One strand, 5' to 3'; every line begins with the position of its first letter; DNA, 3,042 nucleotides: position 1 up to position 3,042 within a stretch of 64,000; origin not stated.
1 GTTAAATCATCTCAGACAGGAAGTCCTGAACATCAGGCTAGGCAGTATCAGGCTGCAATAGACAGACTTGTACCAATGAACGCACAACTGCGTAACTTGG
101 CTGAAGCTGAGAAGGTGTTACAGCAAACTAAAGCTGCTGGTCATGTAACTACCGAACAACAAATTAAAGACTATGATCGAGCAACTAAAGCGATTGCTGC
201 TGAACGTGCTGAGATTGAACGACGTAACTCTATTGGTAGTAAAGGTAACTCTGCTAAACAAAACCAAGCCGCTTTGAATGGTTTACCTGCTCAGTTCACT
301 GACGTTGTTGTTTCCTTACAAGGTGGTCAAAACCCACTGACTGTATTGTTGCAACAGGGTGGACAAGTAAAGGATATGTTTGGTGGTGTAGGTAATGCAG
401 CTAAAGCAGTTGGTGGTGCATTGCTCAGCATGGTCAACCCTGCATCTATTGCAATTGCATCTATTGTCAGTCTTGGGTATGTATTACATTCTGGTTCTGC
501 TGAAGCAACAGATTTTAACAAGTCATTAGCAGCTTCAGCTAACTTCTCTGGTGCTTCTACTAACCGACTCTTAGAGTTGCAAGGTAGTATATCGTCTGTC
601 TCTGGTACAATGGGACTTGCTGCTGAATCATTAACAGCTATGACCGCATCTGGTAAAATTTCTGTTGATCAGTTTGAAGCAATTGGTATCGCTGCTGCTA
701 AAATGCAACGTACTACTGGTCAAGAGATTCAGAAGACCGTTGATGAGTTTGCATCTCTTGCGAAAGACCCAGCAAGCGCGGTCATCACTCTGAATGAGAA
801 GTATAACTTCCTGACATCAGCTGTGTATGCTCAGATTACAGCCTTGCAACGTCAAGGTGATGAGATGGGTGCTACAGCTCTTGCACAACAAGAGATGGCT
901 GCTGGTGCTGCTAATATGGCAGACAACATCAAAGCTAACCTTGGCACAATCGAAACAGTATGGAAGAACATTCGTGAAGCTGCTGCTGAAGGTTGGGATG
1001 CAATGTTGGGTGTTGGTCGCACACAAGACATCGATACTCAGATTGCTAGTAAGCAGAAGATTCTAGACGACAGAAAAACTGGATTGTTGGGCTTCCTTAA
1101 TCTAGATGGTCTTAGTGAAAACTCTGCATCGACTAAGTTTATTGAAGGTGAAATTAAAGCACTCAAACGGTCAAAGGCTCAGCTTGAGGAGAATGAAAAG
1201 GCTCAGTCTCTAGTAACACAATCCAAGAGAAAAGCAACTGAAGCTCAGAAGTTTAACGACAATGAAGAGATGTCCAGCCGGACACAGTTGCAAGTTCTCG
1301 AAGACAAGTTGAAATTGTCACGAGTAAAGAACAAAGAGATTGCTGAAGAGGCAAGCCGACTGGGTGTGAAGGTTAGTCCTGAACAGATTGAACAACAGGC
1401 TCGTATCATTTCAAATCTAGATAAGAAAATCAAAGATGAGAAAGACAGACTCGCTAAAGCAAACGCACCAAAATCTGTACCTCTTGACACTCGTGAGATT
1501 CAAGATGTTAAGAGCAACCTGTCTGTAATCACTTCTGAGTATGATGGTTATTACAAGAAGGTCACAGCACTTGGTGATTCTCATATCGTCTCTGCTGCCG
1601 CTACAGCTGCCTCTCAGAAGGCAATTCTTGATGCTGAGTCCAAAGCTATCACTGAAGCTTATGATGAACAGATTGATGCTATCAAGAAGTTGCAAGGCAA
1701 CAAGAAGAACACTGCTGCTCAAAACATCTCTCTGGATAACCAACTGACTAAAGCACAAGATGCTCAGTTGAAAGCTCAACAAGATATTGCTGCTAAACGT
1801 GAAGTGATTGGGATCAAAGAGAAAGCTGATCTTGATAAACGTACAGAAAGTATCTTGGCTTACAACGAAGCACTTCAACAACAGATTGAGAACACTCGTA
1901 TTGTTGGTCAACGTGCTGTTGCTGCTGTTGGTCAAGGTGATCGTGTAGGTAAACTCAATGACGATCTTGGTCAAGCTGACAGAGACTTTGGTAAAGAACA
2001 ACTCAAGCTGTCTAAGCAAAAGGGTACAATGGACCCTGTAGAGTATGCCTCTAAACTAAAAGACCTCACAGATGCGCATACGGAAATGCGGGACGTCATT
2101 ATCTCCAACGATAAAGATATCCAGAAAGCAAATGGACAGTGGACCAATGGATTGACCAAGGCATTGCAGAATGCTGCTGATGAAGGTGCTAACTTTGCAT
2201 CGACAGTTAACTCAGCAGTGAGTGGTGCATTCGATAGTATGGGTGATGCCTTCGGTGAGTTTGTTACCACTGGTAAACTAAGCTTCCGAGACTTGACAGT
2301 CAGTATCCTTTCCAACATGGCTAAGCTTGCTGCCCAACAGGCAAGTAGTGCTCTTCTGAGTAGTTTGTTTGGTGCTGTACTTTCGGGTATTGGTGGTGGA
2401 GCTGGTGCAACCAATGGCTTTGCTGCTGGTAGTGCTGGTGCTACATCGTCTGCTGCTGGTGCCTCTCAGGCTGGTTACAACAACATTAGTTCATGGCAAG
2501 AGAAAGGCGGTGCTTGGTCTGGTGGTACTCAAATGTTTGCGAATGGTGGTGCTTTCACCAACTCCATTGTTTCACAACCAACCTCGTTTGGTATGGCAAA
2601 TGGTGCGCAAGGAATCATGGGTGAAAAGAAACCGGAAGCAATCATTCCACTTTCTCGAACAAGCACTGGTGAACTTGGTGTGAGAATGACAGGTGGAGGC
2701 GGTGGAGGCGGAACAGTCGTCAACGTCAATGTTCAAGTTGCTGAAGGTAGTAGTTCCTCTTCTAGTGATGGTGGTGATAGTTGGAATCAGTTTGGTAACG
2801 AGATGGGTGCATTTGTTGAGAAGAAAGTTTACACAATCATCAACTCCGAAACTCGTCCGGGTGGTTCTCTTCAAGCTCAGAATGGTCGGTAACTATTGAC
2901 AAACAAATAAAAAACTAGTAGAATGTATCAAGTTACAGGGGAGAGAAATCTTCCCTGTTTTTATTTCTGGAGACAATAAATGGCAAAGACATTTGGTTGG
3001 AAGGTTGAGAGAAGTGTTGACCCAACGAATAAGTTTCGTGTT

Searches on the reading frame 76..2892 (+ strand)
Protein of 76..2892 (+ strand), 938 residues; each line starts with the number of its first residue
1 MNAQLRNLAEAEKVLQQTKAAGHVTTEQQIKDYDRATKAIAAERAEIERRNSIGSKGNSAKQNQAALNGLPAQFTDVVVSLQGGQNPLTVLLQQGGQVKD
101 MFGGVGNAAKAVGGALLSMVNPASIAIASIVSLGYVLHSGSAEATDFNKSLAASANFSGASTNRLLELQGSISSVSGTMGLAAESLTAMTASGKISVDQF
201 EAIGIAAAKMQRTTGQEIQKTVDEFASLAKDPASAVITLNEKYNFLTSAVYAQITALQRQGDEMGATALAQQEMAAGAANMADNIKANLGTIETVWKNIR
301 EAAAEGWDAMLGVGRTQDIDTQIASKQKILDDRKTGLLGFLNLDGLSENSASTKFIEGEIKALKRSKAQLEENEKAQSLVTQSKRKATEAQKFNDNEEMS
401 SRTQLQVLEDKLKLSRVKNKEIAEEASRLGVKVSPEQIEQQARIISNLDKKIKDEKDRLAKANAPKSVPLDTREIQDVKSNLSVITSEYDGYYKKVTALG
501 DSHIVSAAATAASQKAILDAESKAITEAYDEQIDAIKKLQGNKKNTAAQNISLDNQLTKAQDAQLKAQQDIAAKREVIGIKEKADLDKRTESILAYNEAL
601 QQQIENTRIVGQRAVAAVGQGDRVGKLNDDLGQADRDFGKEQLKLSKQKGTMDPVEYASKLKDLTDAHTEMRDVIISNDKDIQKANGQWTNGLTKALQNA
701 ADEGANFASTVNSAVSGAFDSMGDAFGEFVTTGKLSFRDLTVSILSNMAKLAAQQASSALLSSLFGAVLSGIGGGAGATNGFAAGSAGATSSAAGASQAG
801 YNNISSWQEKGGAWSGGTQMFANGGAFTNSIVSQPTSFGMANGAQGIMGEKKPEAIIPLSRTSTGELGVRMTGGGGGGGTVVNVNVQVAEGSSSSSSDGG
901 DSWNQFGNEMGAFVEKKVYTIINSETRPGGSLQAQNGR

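Call 12: search_protein_families(library=pfam, proteins=[window:76-2892:+])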
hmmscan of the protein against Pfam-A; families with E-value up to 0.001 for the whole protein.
window:76-2892:+ (938 aa): 2 families
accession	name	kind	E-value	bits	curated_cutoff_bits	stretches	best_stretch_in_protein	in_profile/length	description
PF06791.18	TMP_2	-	2.1e-63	214.2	30.2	1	54-254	4-207/208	Prophage tail length tape measure protein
PF09718.15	Tape_meas_lam_C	-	2e-20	73.1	23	1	687-761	1-75/76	Lambda phage tail tape-measure protein (Tape_meas_lam_C)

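Call 13: search_protein_families(library=phrogs, proteins=[window:76-2892:+])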
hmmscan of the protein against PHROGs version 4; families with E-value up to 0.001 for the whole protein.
window:76-2892:+ (938 aa): 20 families
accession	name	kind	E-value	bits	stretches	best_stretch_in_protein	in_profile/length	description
phrog_24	-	tail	9.7e-170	568.1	1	2-933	164-1052/1151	tail length tape measure protein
phrog_25966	-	tail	7.5e-70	236.8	1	26-604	16-503/1651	tail length tape measure protein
phrog_16384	-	unknown function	8.1e-53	181.3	1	526-938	34-463/463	-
phrog_4498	-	tail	4.6e-52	178.2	1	56-372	58-373/381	tail length tape measure protein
phrog_1716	-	tail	1.1e-50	174.1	1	364-934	402-927/943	tail length tape measure protein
phrog_3827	-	tail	6.7e-50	171.4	1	8-247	160-388/393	tail length tape measure protein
phrog_339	-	tail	2.3e-43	149.7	1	64-933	415-1116/1123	tail length tape measure protein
phrog_13769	-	unknown function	3e-29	102.7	1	683-931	374-605/612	-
phrog_6747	-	tail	2.2e-26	94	1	548-877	26-335/390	tail length tape measure protein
phrog_20739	-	tail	4.8e-26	92.8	1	127-330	75-278/336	tail length tape measure protein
phrog_32885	-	tail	1.5e-25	90.4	1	691-890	719-923/948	tail length tape measure protein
phrog_3394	-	unknown function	4.7e-25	88.2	1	715-933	1664-1860/1862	-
phrog_5918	-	unknown function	6.8e-17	62.5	1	127-273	298-444/448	-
phrog_20862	-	unknown function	8.5e-17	61.6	2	689-785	505-599/698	-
phrog_2854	-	tail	1.3e-13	51.6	1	394-932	315-840/855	tail length tape measure protein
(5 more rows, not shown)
